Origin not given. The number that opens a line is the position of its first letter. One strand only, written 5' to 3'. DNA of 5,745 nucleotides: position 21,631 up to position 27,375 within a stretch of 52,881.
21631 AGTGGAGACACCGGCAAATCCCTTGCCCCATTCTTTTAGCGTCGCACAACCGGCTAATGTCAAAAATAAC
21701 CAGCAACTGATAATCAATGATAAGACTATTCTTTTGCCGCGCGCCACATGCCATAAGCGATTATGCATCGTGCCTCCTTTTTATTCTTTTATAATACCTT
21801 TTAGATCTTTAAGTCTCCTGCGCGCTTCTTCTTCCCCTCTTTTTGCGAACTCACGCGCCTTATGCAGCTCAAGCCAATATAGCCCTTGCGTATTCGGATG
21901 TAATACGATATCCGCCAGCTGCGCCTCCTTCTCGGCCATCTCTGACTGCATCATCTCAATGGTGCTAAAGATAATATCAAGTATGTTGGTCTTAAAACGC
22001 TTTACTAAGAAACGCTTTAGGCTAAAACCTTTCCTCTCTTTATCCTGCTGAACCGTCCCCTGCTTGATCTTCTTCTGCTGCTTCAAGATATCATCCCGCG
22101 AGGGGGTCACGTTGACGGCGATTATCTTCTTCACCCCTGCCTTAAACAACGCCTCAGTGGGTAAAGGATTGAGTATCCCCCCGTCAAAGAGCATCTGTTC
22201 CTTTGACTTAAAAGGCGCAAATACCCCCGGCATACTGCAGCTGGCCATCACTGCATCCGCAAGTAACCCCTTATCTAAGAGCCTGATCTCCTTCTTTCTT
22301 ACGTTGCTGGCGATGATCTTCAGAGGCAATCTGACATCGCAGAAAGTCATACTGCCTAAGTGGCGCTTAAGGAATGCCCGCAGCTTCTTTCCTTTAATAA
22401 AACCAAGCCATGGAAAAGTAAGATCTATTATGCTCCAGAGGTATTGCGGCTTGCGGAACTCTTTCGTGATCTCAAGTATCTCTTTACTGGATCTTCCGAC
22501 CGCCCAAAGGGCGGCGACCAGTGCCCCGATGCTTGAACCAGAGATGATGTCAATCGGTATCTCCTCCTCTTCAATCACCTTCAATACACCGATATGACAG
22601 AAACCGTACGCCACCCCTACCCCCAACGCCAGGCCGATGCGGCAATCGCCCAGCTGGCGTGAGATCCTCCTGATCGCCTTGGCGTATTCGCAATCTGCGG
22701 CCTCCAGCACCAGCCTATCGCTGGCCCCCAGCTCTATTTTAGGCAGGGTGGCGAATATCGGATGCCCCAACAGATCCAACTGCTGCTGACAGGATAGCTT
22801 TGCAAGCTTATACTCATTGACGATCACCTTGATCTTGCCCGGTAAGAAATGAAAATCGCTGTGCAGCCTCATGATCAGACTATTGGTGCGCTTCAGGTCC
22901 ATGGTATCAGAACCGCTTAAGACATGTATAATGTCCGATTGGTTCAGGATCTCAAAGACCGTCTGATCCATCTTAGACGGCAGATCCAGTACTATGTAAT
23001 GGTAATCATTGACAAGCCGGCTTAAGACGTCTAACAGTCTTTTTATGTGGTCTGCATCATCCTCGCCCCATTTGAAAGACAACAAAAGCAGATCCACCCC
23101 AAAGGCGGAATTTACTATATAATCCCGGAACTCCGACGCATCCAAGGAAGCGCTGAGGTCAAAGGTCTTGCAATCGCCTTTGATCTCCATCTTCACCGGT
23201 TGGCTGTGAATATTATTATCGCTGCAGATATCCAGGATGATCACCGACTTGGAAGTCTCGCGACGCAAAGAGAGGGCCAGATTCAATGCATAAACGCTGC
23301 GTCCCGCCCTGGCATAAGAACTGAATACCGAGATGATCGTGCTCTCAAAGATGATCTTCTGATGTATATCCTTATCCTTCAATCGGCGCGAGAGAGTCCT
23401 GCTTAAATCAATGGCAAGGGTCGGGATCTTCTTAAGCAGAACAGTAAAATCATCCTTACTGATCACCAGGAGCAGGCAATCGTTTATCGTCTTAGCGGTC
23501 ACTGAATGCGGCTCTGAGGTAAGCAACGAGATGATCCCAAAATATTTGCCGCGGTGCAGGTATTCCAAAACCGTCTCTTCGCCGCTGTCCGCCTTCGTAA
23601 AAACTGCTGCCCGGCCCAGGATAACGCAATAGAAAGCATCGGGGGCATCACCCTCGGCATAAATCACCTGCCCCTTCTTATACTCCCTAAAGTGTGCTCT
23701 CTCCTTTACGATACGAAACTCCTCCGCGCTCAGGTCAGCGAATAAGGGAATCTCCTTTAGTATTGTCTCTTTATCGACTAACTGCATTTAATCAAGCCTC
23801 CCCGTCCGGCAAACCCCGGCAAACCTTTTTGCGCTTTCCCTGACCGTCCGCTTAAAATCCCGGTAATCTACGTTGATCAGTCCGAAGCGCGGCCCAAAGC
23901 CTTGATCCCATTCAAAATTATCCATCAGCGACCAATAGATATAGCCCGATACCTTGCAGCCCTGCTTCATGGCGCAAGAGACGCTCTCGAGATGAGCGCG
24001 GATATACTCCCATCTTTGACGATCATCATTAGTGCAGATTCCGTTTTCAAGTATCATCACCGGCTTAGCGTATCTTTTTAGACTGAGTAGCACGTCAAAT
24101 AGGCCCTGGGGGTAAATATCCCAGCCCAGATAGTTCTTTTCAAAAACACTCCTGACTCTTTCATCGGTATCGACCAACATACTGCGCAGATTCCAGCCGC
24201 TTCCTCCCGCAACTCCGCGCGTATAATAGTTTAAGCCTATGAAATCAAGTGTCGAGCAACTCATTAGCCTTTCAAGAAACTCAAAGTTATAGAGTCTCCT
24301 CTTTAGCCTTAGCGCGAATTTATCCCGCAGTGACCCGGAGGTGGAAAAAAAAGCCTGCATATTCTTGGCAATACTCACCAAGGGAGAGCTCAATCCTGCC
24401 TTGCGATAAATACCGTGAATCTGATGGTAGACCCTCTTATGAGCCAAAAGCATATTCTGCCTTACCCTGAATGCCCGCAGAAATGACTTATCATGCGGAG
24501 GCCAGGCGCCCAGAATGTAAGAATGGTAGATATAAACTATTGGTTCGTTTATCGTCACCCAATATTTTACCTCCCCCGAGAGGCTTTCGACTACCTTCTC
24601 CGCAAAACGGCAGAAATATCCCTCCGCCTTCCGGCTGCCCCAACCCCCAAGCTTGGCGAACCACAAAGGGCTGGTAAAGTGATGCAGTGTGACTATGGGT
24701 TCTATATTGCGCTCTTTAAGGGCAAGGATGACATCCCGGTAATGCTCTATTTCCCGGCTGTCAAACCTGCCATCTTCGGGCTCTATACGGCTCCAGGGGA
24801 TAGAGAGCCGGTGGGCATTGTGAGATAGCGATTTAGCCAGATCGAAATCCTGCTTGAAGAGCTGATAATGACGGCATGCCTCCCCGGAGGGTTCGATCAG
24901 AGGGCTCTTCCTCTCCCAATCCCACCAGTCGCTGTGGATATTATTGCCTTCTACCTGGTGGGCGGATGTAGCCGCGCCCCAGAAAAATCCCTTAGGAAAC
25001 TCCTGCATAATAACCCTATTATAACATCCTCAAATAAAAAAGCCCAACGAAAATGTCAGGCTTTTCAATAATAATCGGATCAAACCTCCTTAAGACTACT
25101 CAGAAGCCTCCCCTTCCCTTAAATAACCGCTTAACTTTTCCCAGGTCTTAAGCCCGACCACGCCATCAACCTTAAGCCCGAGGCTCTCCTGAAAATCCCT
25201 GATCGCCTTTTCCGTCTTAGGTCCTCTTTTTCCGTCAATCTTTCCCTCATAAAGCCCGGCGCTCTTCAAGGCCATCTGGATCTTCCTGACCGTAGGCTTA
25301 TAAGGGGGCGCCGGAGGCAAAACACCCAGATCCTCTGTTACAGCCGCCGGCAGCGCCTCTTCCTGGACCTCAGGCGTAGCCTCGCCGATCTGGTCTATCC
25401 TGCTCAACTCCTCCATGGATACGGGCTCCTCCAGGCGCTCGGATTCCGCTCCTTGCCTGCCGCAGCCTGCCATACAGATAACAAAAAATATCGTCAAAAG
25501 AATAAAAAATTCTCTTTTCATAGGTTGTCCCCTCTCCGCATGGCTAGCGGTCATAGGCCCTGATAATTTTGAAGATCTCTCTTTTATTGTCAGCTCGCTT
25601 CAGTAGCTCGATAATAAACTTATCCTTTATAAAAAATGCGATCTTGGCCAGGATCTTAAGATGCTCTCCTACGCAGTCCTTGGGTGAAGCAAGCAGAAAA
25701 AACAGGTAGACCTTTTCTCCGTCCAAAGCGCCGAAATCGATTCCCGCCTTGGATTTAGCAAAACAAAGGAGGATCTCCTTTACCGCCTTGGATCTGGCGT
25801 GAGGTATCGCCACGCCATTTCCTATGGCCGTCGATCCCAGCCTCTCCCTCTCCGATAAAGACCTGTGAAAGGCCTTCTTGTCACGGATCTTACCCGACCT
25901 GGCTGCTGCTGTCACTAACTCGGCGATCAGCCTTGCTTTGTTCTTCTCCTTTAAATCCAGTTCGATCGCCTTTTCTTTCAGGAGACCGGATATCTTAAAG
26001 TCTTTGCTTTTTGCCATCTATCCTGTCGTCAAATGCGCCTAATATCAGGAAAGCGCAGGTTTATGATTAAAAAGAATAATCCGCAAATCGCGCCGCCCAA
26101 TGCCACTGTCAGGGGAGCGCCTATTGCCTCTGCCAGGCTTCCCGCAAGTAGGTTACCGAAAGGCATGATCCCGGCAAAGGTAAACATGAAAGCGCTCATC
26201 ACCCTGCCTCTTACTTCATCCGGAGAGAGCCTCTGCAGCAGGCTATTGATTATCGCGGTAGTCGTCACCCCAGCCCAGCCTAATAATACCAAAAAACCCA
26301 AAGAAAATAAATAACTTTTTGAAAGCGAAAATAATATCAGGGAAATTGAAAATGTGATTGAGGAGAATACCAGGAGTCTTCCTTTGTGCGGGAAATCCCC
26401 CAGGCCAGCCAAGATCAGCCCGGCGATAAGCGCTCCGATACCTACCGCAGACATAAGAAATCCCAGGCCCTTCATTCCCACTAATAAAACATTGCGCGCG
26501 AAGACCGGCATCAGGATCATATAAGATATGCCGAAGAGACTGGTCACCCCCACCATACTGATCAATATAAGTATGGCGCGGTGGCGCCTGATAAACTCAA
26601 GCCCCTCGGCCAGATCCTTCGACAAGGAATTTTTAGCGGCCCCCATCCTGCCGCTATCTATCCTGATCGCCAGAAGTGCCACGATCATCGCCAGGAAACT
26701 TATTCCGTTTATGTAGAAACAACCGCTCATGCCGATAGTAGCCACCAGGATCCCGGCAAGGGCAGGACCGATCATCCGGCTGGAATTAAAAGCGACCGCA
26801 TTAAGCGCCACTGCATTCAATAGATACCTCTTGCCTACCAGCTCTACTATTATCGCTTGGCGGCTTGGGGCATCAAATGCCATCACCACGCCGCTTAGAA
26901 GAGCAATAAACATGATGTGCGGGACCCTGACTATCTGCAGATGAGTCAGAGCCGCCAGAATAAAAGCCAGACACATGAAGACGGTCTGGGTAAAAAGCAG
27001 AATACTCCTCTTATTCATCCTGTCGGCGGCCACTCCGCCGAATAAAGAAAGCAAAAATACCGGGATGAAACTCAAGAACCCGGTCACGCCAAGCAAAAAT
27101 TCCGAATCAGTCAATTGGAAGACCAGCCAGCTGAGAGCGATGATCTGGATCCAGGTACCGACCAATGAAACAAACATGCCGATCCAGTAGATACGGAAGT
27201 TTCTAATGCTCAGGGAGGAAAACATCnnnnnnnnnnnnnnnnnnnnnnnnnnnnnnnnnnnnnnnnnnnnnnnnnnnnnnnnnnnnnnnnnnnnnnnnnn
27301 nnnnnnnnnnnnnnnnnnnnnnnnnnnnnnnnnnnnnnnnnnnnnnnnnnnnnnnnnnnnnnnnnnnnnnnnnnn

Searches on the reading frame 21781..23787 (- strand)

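Call 48: search_protein_families(library=pfam, proteins=[window:21781-23787:-])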
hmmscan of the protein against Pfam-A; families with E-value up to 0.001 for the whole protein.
window:21781-23787:- (668 aa): 2 families
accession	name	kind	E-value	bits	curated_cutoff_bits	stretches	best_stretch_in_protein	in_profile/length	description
PF01734.28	Patatin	-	6e-32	111.8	27.7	1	386-547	1-190/191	Patatin-like phospholipase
PF00027.35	cNMP_binding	-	2e-22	79.4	27.5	1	34-119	2-87/89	Cyclic nucleotide-binding domain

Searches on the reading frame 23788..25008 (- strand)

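Call 4: search_protein_families(library=pfam, proteins=[window:23788-25008:-])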
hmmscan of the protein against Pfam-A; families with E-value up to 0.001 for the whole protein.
window:23788-25008:- (406 aa): 1 family
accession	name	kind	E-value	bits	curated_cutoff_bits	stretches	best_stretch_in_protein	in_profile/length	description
PF00232.24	Glyco_hydro_1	-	3.7e-82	276.6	22.6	2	2-247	3-252/453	Glycosyl hydrolase family 1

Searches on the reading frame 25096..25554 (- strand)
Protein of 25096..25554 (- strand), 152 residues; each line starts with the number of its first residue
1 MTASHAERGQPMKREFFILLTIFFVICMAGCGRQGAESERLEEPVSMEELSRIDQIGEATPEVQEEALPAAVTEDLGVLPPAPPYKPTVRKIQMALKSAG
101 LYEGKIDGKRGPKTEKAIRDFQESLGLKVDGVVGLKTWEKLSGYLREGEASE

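Call 4: search_protein_families(library=pfam, proteins=[window:25096-25554:-])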
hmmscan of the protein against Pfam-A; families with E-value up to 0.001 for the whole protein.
window:25096-25554:- (152 aa): 1 family
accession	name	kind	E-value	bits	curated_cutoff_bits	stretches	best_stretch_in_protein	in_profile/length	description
PF01471.23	PG_binding_1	-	2.2e-18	66.6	23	1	87-141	3-57/57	Putative peptidoglycan binding domain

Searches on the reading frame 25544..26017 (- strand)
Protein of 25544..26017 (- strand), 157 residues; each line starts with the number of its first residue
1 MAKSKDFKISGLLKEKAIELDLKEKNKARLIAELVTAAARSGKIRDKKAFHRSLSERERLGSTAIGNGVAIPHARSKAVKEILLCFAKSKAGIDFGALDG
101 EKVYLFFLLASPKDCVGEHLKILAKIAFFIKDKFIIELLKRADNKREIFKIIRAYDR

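Call 4: search_protein_families(library=pfam, proteins=[window:25544-26017:-])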
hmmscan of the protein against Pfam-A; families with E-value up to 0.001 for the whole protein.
window:25544-26017:- (157 aa): 1 family
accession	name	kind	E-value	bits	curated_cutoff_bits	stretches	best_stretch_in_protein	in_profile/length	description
PF00359.27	PTS_EIIA_2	-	1.1e-36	126.3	27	1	12-153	2-142/144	Phosphoenolpyruvate-dependent sugar phosphotransferase system, EIIA 2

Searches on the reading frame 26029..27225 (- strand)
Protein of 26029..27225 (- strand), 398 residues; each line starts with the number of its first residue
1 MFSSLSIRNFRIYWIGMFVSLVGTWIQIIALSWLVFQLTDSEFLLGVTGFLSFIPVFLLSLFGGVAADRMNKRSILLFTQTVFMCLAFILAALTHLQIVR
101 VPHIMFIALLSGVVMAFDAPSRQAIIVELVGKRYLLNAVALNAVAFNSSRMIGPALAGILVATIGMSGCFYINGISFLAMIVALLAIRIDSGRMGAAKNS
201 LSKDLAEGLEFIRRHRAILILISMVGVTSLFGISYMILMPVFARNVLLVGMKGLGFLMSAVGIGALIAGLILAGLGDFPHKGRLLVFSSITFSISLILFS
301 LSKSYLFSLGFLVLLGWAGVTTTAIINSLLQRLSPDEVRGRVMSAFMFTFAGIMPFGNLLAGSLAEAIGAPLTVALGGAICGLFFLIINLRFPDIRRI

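Call 4: search_protein_families(library=pfam, proteins=[window:26029-27225:-])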
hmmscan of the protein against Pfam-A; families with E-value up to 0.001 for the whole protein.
window:26029-27225:- (398 aa): 2 families
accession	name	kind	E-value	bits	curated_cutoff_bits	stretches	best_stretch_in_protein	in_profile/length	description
PF05977.19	MFS_3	-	2.4e-63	214.8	27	1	2-386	4-386/524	Transmembrane secretion effector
PF07690.21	MFS_1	-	1.1e-40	140.1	33.4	2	14-351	2-340/347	Major Facilitator Superfamily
